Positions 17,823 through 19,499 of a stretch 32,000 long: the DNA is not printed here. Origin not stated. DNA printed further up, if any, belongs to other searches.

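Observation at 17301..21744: AraC-linked RidA / PurA-like ligase / NimA-like flavoprotein operon with divergent arylformamidase-like hydrolase: candidate uncharacterised small-molecule pathway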

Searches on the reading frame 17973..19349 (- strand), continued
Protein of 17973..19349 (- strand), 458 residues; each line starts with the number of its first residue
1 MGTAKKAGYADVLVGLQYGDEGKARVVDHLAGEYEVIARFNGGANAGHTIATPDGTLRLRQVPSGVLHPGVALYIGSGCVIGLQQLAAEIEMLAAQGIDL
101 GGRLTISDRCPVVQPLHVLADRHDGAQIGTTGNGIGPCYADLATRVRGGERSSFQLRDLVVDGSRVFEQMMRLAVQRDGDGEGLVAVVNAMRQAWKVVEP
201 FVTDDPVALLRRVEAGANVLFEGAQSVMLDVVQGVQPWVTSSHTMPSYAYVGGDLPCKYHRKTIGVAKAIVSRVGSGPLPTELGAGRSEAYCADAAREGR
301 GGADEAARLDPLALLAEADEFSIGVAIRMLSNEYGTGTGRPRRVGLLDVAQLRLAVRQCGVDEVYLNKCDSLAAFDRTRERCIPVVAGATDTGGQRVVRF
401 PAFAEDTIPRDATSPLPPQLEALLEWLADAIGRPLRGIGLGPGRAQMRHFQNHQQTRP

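Call 38: search_protein_families(library=ncbifam, proteins=[L075:7986-9404:+, L066:7986-9434:+, L085:8007-9413:+, L057:7995-9395:+, L005:8001-9473:+, L004:8001-9398:+], max_evalue=1e-20)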
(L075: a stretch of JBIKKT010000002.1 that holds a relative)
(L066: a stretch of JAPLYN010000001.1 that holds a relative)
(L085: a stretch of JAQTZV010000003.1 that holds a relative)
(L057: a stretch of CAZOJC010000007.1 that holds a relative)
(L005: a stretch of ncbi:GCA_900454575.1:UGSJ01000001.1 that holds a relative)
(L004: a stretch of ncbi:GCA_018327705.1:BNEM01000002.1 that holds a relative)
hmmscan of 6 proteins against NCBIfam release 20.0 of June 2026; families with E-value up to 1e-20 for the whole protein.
L075:7986-9404:+ (473 aa): 6 families
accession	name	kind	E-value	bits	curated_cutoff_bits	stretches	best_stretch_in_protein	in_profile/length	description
NF002223.0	PRK01117.1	equivalog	2.7e-101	339.5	402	2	14-308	4-303/430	adenylosuccinate synthase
TIGR00184.1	purA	equivalog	1.4e-90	304.2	395.55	2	15-320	1-311/425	adenylosuccinate synthase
NF010355.0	PRK13783.1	equivalog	3.5e-71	240.5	445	1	15-309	4-294/404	adenylosuccinate synthase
NF010357.0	PRK13785.1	equivalog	1.7e-59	201.7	700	1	16-471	5-448/455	adenylosuccinate synthase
NF003295.0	PRK04293.1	equivalog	8e-53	179.5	368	1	13-151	3-141/337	adenylosuccinate synthetase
NF038379.2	amino_Aden_PurZ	exception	2.5e-33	115.6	300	1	14-366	2-293/293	succino-amino-deoxyadenylate synthase PurZ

L066:7986-9434:+ (483 aa): 6 families
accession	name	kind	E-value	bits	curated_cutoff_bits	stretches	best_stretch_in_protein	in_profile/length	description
NF002223.0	PRK01117.1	equivalog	1.2e-108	363.7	402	2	16-311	4-295/430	adenylosuccinate synthase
TIGR00184.1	purA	equivalog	1.4e-98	330.5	395.55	2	17-314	1-294/425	adenylosuccinate synthase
NF010355.0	PRK13783.1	equivalog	2.1e-74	251.1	445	1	17-310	4-284/404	adenylosuccinate synthase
NF010357.0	PRK13785.1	equivalog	5.9e-68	229.6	700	1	18-481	5-448/455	adenylosuccinate synthase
NF003295.0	PRK04293.1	equivalog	1.5e-48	165.5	368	1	15-155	3-139/337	adenylosuccinate synthetase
NF038379.2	amino_Aden_PurZ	exception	5.4e-33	114.5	300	1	16-290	2-243/293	succino-amino-deoxyadenylate synthase PurZ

L085:8007-9413:+ (469 aa): 6 families
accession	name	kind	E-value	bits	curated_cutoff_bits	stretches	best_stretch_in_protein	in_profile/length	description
NF002223.0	PRK01117.1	equivalog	5.7e-104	348.3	402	2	8-291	4-287/430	adenylosuccinate synthase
TIGR00184.1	purA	equivalog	1.6e-92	310.5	395.55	2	9-295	1-287/425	adenylosuccinate synthase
NF010355.0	PRK13783.1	equivalog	2.2e-74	251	445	1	9-293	4-279/404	adenylosuccinate synthase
NF010357.0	PRK13785.1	equivalog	7.5e-63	212.8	700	1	10-467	5-450/455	adenylosuccinate synthase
NF003295.0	PRK04293.1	equivalog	1.9e-46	158.5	368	1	8-144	4-140/337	adenylosuccinate synthetase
NF038379.2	amino_Aden_PurZ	exception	3e-28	98.9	300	1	8-282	2-249/293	succino-amino-deoxyadenylate synthase PurZ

L057:7995-9395:+ (467 aa): 6 families
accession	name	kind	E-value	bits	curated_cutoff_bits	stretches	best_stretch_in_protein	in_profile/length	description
NF002223.0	PRK01117.1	equivalog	8.4e-107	357.6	402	2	7-290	4-289/430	adenylosuccinate synthase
TIGR00184.1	purA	equivalog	1.4e-91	307.4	395.55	2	8-292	1-287/425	adenylosuccinate synthase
NF010355.0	PRK13783.1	equivalog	1.2e-77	261.8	445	1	8-290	4-279/404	adenylosuccinate synthase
NF010357.0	PRK13785.1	equivalog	1.8e-64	218.1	700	1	9-464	5-448/455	adenylosuccinate synthase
NF003295.0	PRK04293.1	equivalog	4e-48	164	368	1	6-145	3-142/337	adenylosuccinate synthetase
NF038379.2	amino_Aden_PurZ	exception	6e-30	104.5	300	1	7-355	2-288/293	succino-amino-deoxyadenylate synthase PurZ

L005:8001-9473:+ (491 aa): 6 families
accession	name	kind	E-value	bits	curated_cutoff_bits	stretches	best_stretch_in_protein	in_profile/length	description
NF002223.0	PRK01117.1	equivalog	1.1e-88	297.9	402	1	23-314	4-294/430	adenylosuccinate synthase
TIGR00184.1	purA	equivalog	1.4e-77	261.4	395.55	1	24-309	1-285/425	adenylosuccinate synthase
NF010355.0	PRK13783.1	equivalog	3.1e-61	207.7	445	1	24-307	4-277/404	adenylosuccinate synthase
NF010357.0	PRK13785.1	equivalog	2.6e-60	204.4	700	1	25-395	5-362/455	adenylosuccinate synthase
NF003295.0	PRK04293.1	equivalog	2.2e-46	158.3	368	1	23-180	4-161/337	adenylosuccinate synthetase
NF038379.2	amino_Aden_PurZ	exception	8.7e-28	97.4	300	1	23-268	2-215/293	succino-amino-deoxyadenylate synthase PurZ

L004:8001-9398:+ (466 aa): 6 families
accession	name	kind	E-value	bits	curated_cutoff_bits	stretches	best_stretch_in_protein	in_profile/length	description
NF002223.0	PRK01117.1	equivalog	1.9e-85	287.3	402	1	12-324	4-316/430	adenylosuccinate synthase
TIGR00184.1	purA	equivalog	3.7e-74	250.1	395.55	1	13-326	1-314/425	adenylosuccinate synthase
NF010355.0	PRK13783.1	equivalog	2.3e-61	208.1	445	1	13-297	4-277/404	adenylosuccinate synthase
NF010357.0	PRK13785.1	equivalog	2.3e-56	191.4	700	1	14-455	5-447/455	adenylosuccinate synthase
NF003295.0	PRK04293.1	equivalog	7.1e-48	163.2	368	1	12-170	4-162/337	adenylosuccinate synthetase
NF038379.2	amino_Aden_PurZ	exception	8.1e-25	87.6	300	1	12-367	2-291/293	succino-amino-deoxyadenylate synthase PurZ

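Call 39: search_protein_families(library=pfam, proteins=[L075:6616-7479:+, L075:9449-9976:-, L075:9957-10928:-, L066:5599-7863:+, L066:9823-10641:+, L066:10705-12051:+, L057:5336-7960:+, L057:9434-10402:+, L085:6886-7542:-, L085:10427-11047:+], max_evalue=0.001)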
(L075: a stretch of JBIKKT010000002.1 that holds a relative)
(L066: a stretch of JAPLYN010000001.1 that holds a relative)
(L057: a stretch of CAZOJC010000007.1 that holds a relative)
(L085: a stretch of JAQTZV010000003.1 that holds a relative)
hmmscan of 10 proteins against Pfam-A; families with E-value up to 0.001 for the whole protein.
L075:6616-7479:+ (288 aa): 1 family
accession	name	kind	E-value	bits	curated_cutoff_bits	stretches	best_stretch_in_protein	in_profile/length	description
PF00459.30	Inositol_P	-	7.2e-30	104.8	27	1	7-244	5-238/271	Inositol monophosphatase family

L075:9449-9976:- (175 aa): 5 families
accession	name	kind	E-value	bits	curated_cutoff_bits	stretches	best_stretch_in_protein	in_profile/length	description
PF13424.12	TPR_12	-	5.6e-09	36.5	30.1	1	36-95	13-71/77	Tetratricopeptide repeat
PF13176.12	TPR_7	-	3.4e-06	27.1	27.9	0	37-62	10-35/36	Tetratricopeptide repeat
PF00515.34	TPR_1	-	3.5e-05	23.9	27.8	0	32-51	7-26/34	Tetratricopeptide repeat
PF07719.23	TPR_2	-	5.9e-05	23.3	27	0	32-51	7-26/34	Tetratricopeptide repeat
PF13428.12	TPR_14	-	7.4e-05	23.5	23.5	0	119-145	4-30/44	Tetratricopeptide repeat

L075:9957-10928:- (323 aa): 1 family
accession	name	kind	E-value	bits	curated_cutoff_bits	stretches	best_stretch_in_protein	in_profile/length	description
PF03279.18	Lip_A_acyltrans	-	3.3e-43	148.4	22.3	1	29-301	16-295/295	Bacterial lipid A biosynthesis acyltransferase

L066:5599-7863:+ (755 aa): 2 families
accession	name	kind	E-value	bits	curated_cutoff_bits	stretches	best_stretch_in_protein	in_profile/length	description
PF01551.29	Peptidase_M23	-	3.1e-17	63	28.7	1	126-212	13-89/96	Peptidase family M23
PF00395.25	SLH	-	7.9e-08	32.6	20.8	0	358-394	1-38/44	S-layer homology domain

L066:9823-10641:+ (273 aa): 1 family
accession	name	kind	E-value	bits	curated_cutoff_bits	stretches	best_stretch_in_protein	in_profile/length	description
PF04383.19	KilA-N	-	3.4e-22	78.7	23.8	1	16-140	10-106/107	KilA-N domain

L066:10705-12051:+ (449 aa): 2 families
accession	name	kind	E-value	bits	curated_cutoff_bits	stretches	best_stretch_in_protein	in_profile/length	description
PF00390.24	malic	-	1.2e-30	107.1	23.1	1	24-162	2-181/182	Malic enzyme, N-terminal domain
PF03949.21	Malic_M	-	1.3e-23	84.1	23.5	1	177-366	3-227/258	Malic enzyme, NAD binding domain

L057:5336-7960:+ (875 aa): 25 families
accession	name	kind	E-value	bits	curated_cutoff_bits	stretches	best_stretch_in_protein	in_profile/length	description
PF07724.20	AAA_2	-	3.1e-67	226.2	27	1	599-779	1-166/166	AAA domain (Cdc48 subfamily)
PF17871.7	AAA_lid_9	-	7e-38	129.2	22.8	1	341-442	2-103/104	AAA lid domain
PF00004.35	AAA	-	1.2e-26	94.2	21.2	2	201-314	2-110/131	ATPase family associated with various cellular activities (AAA)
PF10431.15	ClpB_D2-small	-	2.6e-26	91.9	21.9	1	785-861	1-79/81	C-terminal, D2-small domain, of ClpB protein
PF07728.20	AAA_5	-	9e-20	71.5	22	1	604-725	2-125/139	AAA domain (dynein-related subfamily)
PF02861.25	Clp_N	-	3.1e-17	62.9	20.7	2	17-68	1-52/53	Clp amino terminal domain, pathogenicity island component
PF13191.12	AAA_16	-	2.3e-12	48.2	32.6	1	178-290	2-113/167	AAA ATPase domain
PF13401.12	AAA_22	-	1.3e-11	45.3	27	1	602-699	6-110/130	AAA domain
PF00158.32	Sigma54_activat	-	2.7e-08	34.1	20.2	1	602-727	23-147/168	Sigma-54 interaction domain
PF12775.13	AAA_7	-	4.1e-07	30.1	25.8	0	604-652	36-84/181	P-loop containing dynein motor region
PF20720.3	nSTAND3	-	5.1e-07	30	27.2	0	605-643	21-59/155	Novel STAND NTPase 3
PF13521.12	AAA_28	-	5.1e-06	27.2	27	0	604-626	2-23/164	AAA domain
PF13173.12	AAA_14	-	7.9e-06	26.3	27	0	605-700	6-88/129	AAA domain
PF20030.5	bpMoxR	-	1.1e-05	25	27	0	189-223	23-56/205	MoxR domain in the MoxR-vWA-beta-propeller ternary systems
PF01637.24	ATPase_2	-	2.4e-05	24.7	33.2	0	181-219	4-42/225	ATPase domain predominantly from Archaea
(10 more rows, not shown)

L057:9434-10402:+ (323 aa): 2 families
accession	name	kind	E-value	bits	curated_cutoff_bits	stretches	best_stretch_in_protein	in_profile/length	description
PF01595.25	CNNM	-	1e-34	120.3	28.4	1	13-180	5-180/181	Cyclin M transmembrane N-terminal domain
PF00571.33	CBS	-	1.2e-15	58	24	2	266-315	6-56/57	CBS domain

L085:6886-7542:- (218 aa): 2 families
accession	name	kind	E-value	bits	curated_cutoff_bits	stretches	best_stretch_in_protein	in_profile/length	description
PF00881.29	Nitroreductase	-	7.1e-30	104.8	23.5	1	25-195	1-167/167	Nitroreductase family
PF14512.11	TM1586_NiRdase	-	4.3e-09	36.7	27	1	39-72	154-187/215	Putative TM nitroreductase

L085:10427-11047:+ (207 aa): 4 families
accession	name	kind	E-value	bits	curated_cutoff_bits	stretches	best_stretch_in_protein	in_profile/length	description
PF13472.12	Lipase_GDSL_2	-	3.8e-23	83.3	32.9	1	39-189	1-177/178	GDSL-like Lipase/Acylhydrolase family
PF00657.28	Lipase_GDSL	-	1.1e-15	58.8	23.6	1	37-158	1-148/208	GDSL-like Lipase/Acylhydrolase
PF25182.1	NonGDSL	-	6.3e-06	26.1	80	1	35-138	28-139/220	Non-GDSL lipase-like family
PF04311.20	DUF459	-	0.0005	19.9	27.2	0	37-109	2-75/197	Protein of unknown function (DUF459)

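Call 41: search_protein_families(library=ncbifam, proteins=[L001:10188-11555:+], max_evalue=0.00001)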
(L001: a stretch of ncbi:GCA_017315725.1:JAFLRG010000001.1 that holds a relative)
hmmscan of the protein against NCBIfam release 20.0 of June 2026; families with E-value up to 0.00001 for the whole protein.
L001:10188-11555:+ (456 aa): 41 families (the best 25 are shown)
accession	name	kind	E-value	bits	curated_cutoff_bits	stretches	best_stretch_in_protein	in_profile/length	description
TIGR00895.1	2A0115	subfamily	1.8e-81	274.1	418.55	1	17-416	6-398/398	aromatic acid/H+ symport family MFS transporter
TIGR00898.1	2A0119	subfamily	2.7e-54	184.8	550.75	1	51-451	111-503/506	cation transport protein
NF053517.1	HbztTptrPcaK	equivalog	1.7e-50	172.3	770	1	16-413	7-398/437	4-hydroxybenzoate transporter PcaK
NF008586.0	PRK11551.1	equivalog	8e-45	153.5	410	2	33-223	21-211/406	3-(3-hydroxy-phenyl)propionate transporter MhpT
NF052357.1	GlucTporGlcPStph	equivalog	2e-38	132.4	750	1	27-454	6-433/445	glucose transporter GlcP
NF003024.0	PRK03893.1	subfamily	1.1e-35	123.4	604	1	29-225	22-218/497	sialate:H+ symport family MFS transporter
TIGR00879.1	SP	subfamily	5.2e-35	121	237.8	1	44-453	82-509/510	sugar porter family MFS transporter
TIGR01299.1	synapt_SV2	subfamily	4.1e-33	114.2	637.3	2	25-231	164-383/742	synaptic vesicle protein SV2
TIGR00893.1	2A0114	subfamily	4.4e-32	111.5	395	1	36-441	2-397/399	D-galactonate transporter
TIGR00891.1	2A0112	subfamily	4.7e-31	108.2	552.9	1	28-410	12-382/405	sialate:H+ symport family MFS transporter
NF008963.0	PRK12307.1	equivalog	4.8e-26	91.9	637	1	33-436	23-400/426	MFS transporter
TIGR00887.1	2A0109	equivalog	2.2e-24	86.3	610.3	2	181-416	203-452/502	phosphate:H+ symporter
NF007484.0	PRK10077.1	equivalog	2.6e-22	79.3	608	1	49-454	41-468/480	D-xylose transporter XylE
TIGR00881.1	2A0104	subfamily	3.1e-20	72.5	407.75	2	45-196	12-165/379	phosphoglycerate transporter protein PgtP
TIGR00711.1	efflux_EmrB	subfamily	2e-18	66.4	230.2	1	29-199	3-173/485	DHA2 family efflux MFS transporter permease subunit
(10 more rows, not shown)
